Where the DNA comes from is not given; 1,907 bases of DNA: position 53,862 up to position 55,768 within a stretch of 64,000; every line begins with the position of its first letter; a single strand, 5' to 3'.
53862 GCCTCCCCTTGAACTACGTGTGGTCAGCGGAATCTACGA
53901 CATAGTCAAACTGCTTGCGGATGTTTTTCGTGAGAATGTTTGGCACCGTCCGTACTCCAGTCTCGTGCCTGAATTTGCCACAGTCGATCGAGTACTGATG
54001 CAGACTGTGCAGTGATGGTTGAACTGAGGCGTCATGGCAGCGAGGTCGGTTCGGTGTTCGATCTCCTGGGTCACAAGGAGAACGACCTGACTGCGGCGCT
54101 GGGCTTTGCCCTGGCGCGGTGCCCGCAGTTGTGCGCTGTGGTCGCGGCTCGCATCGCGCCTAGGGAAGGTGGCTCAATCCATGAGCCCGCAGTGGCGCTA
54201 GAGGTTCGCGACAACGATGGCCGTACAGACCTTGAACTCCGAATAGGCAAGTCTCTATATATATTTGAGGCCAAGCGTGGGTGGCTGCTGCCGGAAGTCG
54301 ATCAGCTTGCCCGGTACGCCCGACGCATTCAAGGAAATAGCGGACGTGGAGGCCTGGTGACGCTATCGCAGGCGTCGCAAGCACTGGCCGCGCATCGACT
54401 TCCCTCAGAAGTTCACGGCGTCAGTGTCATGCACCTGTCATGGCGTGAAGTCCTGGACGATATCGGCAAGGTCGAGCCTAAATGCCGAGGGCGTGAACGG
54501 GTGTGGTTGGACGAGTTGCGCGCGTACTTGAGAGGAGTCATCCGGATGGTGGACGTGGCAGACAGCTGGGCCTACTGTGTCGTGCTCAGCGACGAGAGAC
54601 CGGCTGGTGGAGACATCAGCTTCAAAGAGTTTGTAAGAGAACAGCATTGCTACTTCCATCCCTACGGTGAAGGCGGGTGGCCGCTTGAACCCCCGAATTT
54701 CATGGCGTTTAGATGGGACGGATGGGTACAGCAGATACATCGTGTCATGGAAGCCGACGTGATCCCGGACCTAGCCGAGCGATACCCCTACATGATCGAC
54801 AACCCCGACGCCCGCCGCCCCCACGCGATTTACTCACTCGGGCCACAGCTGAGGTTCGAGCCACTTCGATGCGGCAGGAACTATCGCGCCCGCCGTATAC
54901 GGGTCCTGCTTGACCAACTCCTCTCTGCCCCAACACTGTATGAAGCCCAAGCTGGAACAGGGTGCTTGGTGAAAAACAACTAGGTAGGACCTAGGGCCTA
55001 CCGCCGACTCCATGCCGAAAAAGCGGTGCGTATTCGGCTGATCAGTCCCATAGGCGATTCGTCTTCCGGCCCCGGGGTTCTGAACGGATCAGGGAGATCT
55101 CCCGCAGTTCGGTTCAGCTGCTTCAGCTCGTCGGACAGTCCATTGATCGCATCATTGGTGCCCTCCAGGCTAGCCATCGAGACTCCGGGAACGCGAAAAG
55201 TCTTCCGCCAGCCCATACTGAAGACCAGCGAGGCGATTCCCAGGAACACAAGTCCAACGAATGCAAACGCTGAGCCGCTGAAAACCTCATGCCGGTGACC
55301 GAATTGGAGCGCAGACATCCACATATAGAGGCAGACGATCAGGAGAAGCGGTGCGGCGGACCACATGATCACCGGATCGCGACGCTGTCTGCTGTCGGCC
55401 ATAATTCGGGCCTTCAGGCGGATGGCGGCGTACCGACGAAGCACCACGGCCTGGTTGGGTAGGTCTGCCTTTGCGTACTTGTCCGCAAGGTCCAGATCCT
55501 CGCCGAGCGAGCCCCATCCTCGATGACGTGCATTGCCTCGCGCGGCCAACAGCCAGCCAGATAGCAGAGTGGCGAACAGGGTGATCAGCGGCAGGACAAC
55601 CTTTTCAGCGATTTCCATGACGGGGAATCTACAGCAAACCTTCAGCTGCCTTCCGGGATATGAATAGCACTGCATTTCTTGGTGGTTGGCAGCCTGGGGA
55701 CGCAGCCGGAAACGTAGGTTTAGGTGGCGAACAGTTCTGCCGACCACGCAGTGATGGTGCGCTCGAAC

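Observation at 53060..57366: Lower-GC cargo island after the second integrase: nuclease-like protein, two-gene membrane module, inactivated secreted Excalibur protein, homing HNH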

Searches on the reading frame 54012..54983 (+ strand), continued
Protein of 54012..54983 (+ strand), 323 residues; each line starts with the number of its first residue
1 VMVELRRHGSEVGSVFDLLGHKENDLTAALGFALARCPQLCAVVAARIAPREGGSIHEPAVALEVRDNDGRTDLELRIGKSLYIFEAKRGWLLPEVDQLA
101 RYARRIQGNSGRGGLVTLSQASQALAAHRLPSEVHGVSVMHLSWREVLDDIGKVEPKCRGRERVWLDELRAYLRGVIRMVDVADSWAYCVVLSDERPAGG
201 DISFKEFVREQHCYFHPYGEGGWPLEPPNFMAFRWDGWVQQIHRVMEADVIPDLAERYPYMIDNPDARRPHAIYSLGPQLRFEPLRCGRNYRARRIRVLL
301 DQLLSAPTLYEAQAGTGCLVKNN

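Call 86: fold_search(model_id=the predicted structure, library=pdb)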
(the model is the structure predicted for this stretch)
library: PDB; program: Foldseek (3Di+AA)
matches with E <= 10: 769; with E <= 0.001: 0
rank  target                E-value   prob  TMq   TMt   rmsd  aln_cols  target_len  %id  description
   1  2p14                  2.9e-03  0.97  0.22  0.36  13.5       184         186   11  Crystal structure of small subunit (R.BspD6I2) of the heterodimeric restriction endonuclease R.BspD6I (released 2008-03-11)
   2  5y6b_A                4.0e-03  1.00  0.24  0.49   4.0       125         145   14  Crystal structure of ZmASCH Y47F mutant protein from Zymomonas mobilis (released 2018-07-18)
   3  9dou_A                4.2e-03  0.75  0.21  0.09  12.2       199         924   10  Taeniopygia guttata R2 retrotransposon (R2Tg) initiating target-primed reverse transcription (released 2025-05-21)
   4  8iby_C                6.1e-03  0.54  0.19  0.10  12.4       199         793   14  Structure of R2 with 5'ORF (released 2023-09-20)
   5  5y6c_A                6.9e-03  0.99  0.22  0.46   5.5       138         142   15  Crystal structure of ZmASCH S128A mutant protein from Zymomonas mobilis (released 2018-07-18)
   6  2vld_B                8.3e-03  0.99  0.21  0.29   5.6       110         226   15  crystal structure of a repair endonuclease from Pyrococcus abyssi (released 2009-05-19)
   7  1y88                  8.3e-03  0.85  0.21  0.34   8.3       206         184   13  Crystal Structure of Protein of Unknown Function AF1548 (released 2004-12-21)
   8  5guq_C                1.3e-02  0.99  0.27  0.52   4.4       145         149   13  Crystal structure of ASCH from Zymomonas mobilis (released 2017-08-30)
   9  5gus_A                1.3e-02  0.99  0.24  0.47   4.2       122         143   13  Crystal structure of ASCH domain from Zymomonas mobilis (released 2017-08-30)
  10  5y6b_B                1.3e-02  0.99  0.21  0.44   3.9       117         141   14  Crystal structure of ZmASCH Y47F mutant protein from Zymomonas mobilis (released 2018-07-18)
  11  1wte_MODEL_1_A        1.7e-02  0.41  0.15  0.17  11.5       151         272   12  Crystal structure of type II restrcition endonuclease, EcoO109I complexed with cognate DNA (released 2004-12-14)
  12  8ibz_C                1.8e-02  0.23  0.16  0.08  14.9       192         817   17  Structure of R2 with 5'ORF and 3'UTR (released 2023-09-20)
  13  8gh6_A                2.5e-02  0.38  0.19  0.09  11.3       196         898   12  Bombyx mori R2 retrotransposon initiating target-primed reverse transcription (released 2023-04-05)
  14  2dp9                  3.0e-02  0.95  0.22  0.50   8.1       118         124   13  Crystal Structure of Conserved Hypothetical Protein TTHA0113 from Thermus thermophilus HB8 (released 2006-11-08)
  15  1wtd_A                3.0e-02  0.25  0.16  0.18  13.4       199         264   12  Crystal structure of type II restrcition endonuclease, EcoO109I DNA-free form (released 2004-12-14)
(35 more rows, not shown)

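Call 92: find_encoding_contigs(protein=P0047, flank=6000, max_places=2)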
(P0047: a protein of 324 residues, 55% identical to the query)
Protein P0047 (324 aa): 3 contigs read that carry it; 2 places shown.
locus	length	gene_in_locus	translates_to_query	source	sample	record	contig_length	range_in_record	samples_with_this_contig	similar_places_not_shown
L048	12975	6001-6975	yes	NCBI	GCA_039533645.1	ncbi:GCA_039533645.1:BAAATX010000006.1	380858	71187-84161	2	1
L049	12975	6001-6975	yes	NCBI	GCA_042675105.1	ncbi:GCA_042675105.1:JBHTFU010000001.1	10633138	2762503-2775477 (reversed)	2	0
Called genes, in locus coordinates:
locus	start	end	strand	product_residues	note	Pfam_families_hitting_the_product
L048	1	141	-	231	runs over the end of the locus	-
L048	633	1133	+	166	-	-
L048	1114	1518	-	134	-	-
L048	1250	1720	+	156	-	-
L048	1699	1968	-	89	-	-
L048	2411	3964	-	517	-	-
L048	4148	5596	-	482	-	PF13485:Peptidase_MA_2 (weak), PF01752:Peptidase_M9 (weak)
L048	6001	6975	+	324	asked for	-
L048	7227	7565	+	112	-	-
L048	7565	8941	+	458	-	-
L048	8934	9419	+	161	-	-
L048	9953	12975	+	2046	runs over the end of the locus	PF20148:DUF6531 (weak)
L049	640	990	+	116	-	-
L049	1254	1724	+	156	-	-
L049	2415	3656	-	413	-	-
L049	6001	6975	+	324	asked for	-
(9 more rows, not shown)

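Call 93: find_encoding_contigs(protein=P0019, flank=6000, max_places=2)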
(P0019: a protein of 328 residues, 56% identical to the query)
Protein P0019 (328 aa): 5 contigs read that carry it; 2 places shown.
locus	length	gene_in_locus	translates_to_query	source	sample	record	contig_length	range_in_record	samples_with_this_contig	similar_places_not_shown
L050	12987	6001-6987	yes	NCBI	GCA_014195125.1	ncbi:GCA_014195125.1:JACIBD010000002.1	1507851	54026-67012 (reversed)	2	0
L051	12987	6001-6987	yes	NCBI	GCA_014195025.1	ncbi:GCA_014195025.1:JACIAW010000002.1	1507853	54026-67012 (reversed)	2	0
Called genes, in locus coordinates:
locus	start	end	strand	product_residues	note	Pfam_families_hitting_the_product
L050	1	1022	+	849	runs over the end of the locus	PF13589:HATPase_c_3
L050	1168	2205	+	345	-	-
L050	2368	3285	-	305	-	-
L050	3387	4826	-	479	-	-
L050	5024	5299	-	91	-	-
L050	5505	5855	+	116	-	-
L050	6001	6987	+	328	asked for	-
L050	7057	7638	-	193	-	-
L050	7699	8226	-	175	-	-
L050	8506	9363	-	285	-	-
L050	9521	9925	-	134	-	-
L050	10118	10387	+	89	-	PF13560:HTH_31, PF12844:HTH_19 (weak), PF01381:HTH_3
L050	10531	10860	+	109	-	PF06013:WXG100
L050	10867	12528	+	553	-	PF06259:Abhydrolase_8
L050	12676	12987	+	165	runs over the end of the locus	-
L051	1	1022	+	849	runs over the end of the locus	PF13589:HATPase_c_3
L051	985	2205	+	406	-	PF01555:N6_N4_Mtase, PF01170:UPF0020 (faint)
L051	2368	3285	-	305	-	-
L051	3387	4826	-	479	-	-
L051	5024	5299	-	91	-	-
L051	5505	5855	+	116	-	-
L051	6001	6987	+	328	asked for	-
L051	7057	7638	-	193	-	-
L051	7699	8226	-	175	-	-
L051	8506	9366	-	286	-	-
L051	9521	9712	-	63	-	-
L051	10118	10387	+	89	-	PF13560:HTH_31, PF12844:HTH_19 (weak), PF01381:HTH_3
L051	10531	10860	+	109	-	PF06013:WXG100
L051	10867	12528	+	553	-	PF06259:Abhydrolase_8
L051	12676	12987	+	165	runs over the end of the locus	-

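Call 94: find_encoding_contigs(protein=P0015, flank=6000, max_places=4)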
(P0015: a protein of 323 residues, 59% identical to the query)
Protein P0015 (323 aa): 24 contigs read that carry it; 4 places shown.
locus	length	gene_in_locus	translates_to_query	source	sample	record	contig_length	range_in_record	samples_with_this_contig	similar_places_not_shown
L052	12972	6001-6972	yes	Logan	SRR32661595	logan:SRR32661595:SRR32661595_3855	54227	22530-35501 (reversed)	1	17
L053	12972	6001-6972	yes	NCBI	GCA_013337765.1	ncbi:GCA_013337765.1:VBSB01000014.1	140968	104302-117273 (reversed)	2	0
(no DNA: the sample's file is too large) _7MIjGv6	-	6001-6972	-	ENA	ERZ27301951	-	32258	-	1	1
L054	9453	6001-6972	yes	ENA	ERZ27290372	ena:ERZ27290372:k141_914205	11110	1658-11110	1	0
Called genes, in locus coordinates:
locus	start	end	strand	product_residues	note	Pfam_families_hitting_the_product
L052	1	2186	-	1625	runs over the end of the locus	-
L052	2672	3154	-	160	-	PF01381:HTH_3, PF12844:HTH_19 (faint), PF13443:HTH_26 (faint), PF13560:HTH_31, PF01381:HTH_3, PF13560:HTH_31 (weak)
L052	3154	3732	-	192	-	-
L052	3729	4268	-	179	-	-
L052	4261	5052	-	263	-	PF10609:ParA, PF13614:AAA_31, PF00142:Fer4_NifH (weak), PF01656:CbiA, PF02374:ArsA_ATPase, PF06564:CBP_BcsQ (weak), PF09140:MipZ (weak)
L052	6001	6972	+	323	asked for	-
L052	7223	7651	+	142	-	-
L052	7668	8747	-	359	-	-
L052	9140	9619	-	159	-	-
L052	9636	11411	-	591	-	PF11203:EccE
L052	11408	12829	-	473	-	PF00082:Peptidase_S8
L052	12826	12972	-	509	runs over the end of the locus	PF08817:YukD, PF19053:EccD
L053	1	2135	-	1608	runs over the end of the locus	-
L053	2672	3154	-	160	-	PF01381:HTH_3, PF12844:HTH_19 (faint), PF13443:HTH_26 (faint), PF13560:HTH_31, PF01381:HTH_3, PF13560:HTH_31 (weak)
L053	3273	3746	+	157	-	PF04545:Sigma70_r4 (faint), PF08279:HTH_11 (faint), PF12844:HTH_19 (faint), PF13560:HTH_31 (weak), PF01381:HTH_3, PF13443:HTH_26 (faint), PF01381:HTH_3, PF13560:HTH_31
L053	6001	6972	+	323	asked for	-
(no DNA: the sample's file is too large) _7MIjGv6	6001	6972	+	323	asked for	-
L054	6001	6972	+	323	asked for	-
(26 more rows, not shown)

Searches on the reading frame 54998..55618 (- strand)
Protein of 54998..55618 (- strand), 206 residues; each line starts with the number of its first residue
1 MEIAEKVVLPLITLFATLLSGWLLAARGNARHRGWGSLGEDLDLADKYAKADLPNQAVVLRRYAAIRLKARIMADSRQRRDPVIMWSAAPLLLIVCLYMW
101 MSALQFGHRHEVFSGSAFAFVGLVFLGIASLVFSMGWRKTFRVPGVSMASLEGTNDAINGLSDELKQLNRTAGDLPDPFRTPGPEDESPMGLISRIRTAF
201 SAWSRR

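Call 9: search_protein_families(library=pfam, proteins=[window:54998-55618:-], max_evalue=0.1)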
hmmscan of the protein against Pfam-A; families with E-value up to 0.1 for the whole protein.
window:54998-55618:- (206 aa): 1 family
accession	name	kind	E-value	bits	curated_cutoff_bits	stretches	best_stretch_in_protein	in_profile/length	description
PF07332.16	Phage_holin_3_6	-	0.0074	16.8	28.4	1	83-155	37-109/116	Putative Actinobacterial Holin-X, holin superfamily III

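Call 10: search_protein_families(library=padloc, proteins=[window:54998-55618:-], max_evalue=0.1)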
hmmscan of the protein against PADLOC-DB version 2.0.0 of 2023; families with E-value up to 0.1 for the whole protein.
window:54998-55618:- (206 aa): 0 families

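Call 14: search_protein_families(library=phrogs, proteins=[window:54998-55618:-], max_evalue=0.01)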
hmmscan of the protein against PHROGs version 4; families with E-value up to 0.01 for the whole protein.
window:54998-55618:- (206 aa): 0 families

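Call 15: search_protein_families(library=ncbifam, proteins=[window:54998-55618:-], max_evalue=0.01)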
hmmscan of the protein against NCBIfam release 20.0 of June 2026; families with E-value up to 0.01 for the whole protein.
window:54998-55618:- (206 aa): 0 families

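Call 49: find_homologous_proteins(query=window:54998-55618:-, max_evalue=0.001)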
Query window:54998-55618:- (206 aa): 2 proteins with E <= 0.001 among 481 candidates.
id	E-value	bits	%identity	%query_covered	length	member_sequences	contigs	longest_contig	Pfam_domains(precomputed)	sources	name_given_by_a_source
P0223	8.2e-132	455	100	100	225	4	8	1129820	-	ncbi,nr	ncbi:Uncharacterised protein [Mycobacteroides abscessus subsp. abscessus]|nr:Uncharacterised protein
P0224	4.0e-45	172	50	91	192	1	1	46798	-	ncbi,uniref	ncbi:hypothetical protein [Mycobacteroides chelonae]|uniref:hypothetical protein n=1 Tax=Mycobactero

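Call 50: find_encoding_contigs(protein=P0224, flank=8000, max_places=4)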
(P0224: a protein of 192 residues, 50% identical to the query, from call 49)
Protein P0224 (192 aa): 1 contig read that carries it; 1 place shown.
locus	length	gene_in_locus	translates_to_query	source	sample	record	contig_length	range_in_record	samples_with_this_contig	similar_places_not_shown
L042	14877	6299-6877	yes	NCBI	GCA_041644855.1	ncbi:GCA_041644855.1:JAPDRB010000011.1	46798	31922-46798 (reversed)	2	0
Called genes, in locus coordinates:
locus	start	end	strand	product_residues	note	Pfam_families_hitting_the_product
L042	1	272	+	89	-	?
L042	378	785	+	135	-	-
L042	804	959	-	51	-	-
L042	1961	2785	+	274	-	-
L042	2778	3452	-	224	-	-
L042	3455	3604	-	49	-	-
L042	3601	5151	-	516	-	-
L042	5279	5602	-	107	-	-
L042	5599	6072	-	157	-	PF07463:NUMOD4, PF13392:HNH_3 (weak)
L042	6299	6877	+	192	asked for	-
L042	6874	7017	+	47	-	PF05901:Excalibur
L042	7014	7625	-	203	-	-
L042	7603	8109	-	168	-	PF13560:HTH_31 (weak), PF01381:HTH_3 (weak)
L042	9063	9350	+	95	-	PF12728:HTH_17, PF00376:MerR (weak), PF13411:MerR_1 (faint)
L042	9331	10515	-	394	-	PF26003:Integrase_N_phage, PF14659:Phage_int_SAM_3 (weak), PF22022:Phage_int_M (weak), PF00589:Phage_integrase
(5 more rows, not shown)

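Call 51: find_encoding_contigs(protein=P0223, flank=10000, max_places=8)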
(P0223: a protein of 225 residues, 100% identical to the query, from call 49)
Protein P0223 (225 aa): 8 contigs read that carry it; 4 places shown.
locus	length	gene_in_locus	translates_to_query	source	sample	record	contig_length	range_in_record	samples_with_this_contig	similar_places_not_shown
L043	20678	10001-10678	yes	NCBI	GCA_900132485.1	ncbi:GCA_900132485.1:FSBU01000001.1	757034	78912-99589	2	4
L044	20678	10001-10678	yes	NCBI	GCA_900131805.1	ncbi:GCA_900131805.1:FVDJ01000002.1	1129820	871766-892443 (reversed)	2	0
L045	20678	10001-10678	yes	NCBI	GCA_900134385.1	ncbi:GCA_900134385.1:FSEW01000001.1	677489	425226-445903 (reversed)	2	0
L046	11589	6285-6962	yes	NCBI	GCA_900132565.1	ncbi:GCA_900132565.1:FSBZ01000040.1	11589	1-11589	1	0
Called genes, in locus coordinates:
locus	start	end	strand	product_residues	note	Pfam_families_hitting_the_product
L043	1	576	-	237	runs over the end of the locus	PF20434:BD-FAE, PF00326:Peptidase_S9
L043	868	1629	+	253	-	PF01757:Acyl_transf_3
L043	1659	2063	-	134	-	PF23778:Phage_holin_2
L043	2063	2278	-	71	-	PF24596:DUF7620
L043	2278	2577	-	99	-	-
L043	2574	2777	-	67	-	-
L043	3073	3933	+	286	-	-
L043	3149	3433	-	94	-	-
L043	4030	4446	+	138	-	-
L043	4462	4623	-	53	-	-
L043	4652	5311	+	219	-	-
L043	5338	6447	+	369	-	-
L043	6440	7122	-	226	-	-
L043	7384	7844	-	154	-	-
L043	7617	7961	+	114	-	-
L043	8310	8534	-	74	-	-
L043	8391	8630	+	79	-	-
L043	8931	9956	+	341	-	PF18928:DUF5677 (faint)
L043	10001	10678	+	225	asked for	-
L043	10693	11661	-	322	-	-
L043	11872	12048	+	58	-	PF05901:Excalibur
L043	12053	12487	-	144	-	-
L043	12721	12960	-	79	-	PF12728:HTH_17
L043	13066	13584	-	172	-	PF00589:Phage_integrase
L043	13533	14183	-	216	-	-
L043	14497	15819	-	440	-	PF00589:Phage_integrase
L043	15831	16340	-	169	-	-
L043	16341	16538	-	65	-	PF11662:DUF3263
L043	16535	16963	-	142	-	-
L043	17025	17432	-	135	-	-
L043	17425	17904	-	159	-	-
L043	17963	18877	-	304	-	-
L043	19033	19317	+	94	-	-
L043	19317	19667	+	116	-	PF12728:HTH_17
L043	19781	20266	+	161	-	-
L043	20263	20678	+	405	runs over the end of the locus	-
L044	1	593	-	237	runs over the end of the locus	PF20434:BD-FAE, PF00326:Peptidase_S9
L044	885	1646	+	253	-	PF01757:Acyl_transf_3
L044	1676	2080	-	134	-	PF23778:Phage_holin_2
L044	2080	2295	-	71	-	PF24596:DUF7620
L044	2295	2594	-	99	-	-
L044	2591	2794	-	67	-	-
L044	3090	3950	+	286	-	-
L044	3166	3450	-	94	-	-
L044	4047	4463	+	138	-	-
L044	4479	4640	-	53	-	-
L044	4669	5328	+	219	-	-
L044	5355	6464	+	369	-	-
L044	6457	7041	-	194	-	-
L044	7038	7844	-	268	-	-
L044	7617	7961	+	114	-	-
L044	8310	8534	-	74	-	-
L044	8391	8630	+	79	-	-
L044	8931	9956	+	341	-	PF18928:DUF5677 (faint)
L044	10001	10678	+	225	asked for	-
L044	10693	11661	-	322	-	-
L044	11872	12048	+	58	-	PF05901:Excalibur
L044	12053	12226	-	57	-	-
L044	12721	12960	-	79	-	PF12728:HTH_17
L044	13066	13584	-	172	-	PF00589:Phage_integrase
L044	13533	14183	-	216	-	-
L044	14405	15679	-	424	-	PF00083:Sugar_tr, PF05977:MFS_3 (weak), PF07690:MFS_1, PF12832:MFS_1_like (faint), PF13347:MFS_2, PF00083:Sugar_tr (weak), PF07690:MFS_1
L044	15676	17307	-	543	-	PF02878:PGM_PMM_I, PF02879:PGM_PMM_II, PF02880:PGM_PMM_III, PF00408:PGM_PMM_IV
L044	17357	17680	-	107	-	PF01906:YbjQ_1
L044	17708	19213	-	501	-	PF00135:COesterase, PF20434:BD-FAE, PF07859:Abhydrolase_3 (faint)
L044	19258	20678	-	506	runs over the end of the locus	PF00135:COesterase, PF20434:BD-FAE, PF07859:Abhydrolase_3 (faint), PF00135:COesterase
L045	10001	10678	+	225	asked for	-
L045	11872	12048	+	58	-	PF05901:Excalibur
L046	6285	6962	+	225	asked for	-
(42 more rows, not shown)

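Call 82: search_protein_families(library=pfam, proteins=[window:54998-55618:-], max_evalue=10)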
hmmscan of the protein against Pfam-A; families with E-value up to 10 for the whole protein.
window:54998-55618:- (206 aa): 1 family
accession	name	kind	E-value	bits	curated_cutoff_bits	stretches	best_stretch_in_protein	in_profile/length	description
PF07332.16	Phage_holin_3_6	-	0.0074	16.8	28.4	1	83-155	37-109/116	Putative Actinobacterial Holin-X, holin superfamily III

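Call 89: search_dna_similar(query=window:54998-55618:-, collection=phages, mode=protein, max_evalue=0.01)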
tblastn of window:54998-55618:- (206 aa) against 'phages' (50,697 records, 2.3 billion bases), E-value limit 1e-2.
No match.
